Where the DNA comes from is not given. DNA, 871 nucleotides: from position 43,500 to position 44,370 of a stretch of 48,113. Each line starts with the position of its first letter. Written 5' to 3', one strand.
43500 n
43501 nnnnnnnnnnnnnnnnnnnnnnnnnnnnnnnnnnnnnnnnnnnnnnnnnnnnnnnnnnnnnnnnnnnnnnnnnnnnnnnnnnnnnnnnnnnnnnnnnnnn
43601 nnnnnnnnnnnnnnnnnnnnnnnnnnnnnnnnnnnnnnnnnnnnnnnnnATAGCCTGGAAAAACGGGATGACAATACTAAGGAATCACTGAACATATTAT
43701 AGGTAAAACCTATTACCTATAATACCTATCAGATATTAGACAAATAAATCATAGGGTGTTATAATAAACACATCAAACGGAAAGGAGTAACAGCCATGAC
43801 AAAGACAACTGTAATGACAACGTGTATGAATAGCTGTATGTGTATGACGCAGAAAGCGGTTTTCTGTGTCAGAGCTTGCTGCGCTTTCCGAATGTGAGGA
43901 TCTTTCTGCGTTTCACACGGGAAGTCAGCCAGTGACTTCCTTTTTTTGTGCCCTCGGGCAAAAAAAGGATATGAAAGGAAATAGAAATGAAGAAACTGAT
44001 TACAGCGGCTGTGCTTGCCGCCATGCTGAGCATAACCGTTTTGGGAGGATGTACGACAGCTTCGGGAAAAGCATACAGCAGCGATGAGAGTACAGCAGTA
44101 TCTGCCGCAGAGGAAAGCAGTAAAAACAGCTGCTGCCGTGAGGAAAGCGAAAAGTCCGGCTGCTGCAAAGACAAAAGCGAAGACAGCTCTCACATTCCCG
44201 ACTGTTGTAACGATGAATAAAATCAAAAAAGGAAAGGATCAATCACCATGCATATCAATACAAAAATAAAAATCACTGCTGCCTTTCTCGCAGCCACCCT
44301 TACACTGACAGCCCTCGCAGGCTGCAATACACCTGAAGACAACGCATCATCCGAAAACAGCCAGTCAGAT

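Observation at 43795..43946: Second hidden leader ORF (33 codons, 6 Cys and 7 Met) with anti-antiterminator, antiterminator and terminator helices upstream of the transporter operon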

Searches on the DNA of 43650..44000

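Call 11: search_rna_families(source=window, start=43650, end=44000, threshold=evalue, max_evalue=10)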
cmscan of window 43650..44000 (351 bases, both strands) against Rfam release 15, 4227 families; matches with E-value up to 10: 8.
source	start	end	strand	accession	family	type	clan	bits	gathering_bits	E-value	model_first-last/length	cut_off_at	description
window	43937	43970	+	RF04239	mir-4679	Gene; miRNA;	-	20.3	88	0.22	1-75/75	no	mir-4679 microRNA precursor family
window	43937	43970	-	RF04239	mir-4679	Gene; miRNA;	-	19.7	88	0.32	1-75/75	no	mir-4679 microRNA precursor family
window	43665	43727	+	RF01175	snoU83D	Gene; snRNA; snoRNA; CD-box;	-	16.9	55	1.3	1-81/81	no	Small nucleolar RNA U83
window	43938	43969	+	RF03578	mir-3910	Gene; miRNA;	-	15.3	95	3.4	1-82/82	no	mir-3910 microRNA precursor family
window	43742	43815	-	RF02274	AniS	Gene;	-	15.3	50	4.3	1-106/106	no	AniS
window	43743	43892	-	RF02411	snoR138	Gene; snRNA; snoRNA; HACA-box;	-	14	44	3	1-154/154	no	Small nucleolar RNA snoR138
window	43843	43873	+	RF00131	mir-30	Gene; miRNA;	-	12.2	50.2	9.9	1-77/77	no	mir-30 microRNA precursor family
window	43807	43937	-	RF02257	adapt33_3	Gene; lncRNA;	-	9.9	70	9.5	1-140/140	no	Adaptive response 33 conserved region 3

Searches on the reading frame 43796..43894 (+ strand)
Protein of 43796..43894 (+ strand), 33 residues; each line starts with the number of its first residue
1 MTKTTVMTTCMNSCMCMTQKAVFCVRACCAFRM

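Call 21: search_protein_families(library=ncbifam, proteins=[window:43796-43894:+], max_evalue=10)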
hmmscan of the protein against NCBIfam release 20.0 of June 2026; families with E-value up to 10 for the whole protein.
seq(33 aa): 0 families

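Call 22: search_protein_families(library=pfam, proteins=[window:43796-43894:+], max_evalue=10)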
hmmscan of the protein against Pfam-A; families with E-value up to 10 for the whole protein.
seq(33 aa): 0 families

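Call 71: search_protein_representatives(protein=window:43796-43894:+)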
Query: 33 residues. Proteins with E-value up to 0.001 (for the whole library): 3; up to 1e-10: 0; up to 1e-30: 0. The best 3 are listed.
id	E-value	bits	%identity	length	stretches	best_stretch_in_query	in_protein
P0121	2.7e-08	47.3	91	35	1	1-33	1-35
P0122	3.3e-05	38.1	73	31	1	4-33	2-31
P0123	1.3e-04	36.4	38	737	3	5-25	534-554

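Call 72: list_cluster_members(proteins=[P0121, P0122, window:43796-43894:+])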
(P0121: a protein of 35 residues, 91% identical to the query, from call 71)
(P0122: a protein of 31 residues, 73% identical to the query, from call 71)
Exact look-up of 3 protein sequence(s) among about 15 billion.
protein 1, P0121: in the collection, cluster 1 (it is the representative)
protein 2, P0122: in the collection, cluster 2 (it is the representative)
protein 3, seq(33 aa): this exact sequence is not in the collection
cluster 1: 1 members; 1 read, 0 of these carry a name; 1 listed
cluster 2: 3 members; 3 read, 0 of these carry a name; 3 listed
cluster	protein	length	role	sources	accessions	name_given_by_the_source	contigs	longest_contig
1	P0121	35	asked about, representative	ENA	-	-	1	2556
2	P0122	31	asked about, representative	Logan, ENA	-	-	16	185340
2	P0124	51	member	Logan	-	-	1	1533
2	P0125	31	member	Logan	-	-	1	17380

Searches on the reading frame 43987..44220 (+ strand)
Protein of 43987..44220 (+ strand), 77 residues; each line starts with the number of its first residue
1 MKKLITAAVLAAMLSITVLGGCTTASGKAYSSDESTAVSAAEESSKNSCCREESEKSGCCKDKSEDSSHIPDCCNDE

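Call 10: search_protein_families(library=pfam, proteins=[window:43987-44220:+])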
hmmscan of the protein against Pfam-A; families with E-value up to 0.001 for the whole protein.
window:43987-44220:+ (77 aa): 0 families

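Call 21: search_protein_families(library=ncbifam, proteins=[window:43987-44217:+], max_evalue=10)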
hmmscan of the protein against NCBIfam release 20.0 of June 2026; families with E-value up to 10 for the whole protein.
seq(77 aa): 10 families
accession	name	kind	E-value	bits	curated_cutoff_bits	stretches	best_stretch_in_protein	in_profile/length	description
NF052551.1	EnvBioLpgNMYCTU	equivalog_domain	0.026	13.9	250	1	1-50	1-50/227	envelope biogenesis lipoprotein LpqN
NF007319.0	PRK09810.1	equivalog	0.035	14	86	1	1-27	2-24/41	lipoprotein antitoxin entericidin A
NF058647.1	lipo_LytA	equivalog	0.036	14.3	110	1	1-43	1-39/107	acidic lipoprotein LytA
NF046016.1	LMxysn_1693_fam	subfamily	0.047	13.7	70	1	1-66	1-65/150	LMxysn_1693 family intestinal colonization protein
NF041939.2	LsoB_effector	equivalog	0.078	13.7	60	1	10-35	11-37/43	small effector protein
NF002355.0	PRK01318.2-2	equivalog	0.083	11.3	891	1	8-67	5-63/602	membrane protein insertase YidC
NF041941.1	lipo_FMN_PplA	exception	0.092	11.9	325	1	1-48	2-48/302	extracellular electron transfer flavoprotein PplA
NF009121.0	PRK12473.1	subfamily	0.18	11.3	241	1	1-29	1-28/198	hypothetical protein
NF033936.1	CuZnOut_SO0444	equivalog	0.31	10.1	300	1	9-74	108-171/351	SO_0444 family Cu/Zn efflux transporter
NF050142.1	PG1828_fam_lipo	equivalog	3.7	8.3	50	1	1-40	1-37/59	PG1828 family lipoprotein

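Call 22: search_protein_families(library=pfam, proteins=[window:43987-44217:+], max_evalue=10)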
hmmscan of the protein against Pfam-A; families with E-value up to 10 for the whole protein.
seq(77 aa): 2 families
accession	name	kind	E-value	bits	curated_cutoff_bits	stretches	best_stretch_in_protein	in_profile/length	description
PF13978.11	DUF4223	-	0.16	12.3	27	1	1-24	1-22/54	Protein of unknown function (DUF4223)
PF08139.17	LPAM_1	-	0.31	12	20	1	1-15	1-15/18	Prokaryotic membrane lipoprotein lipid attachment site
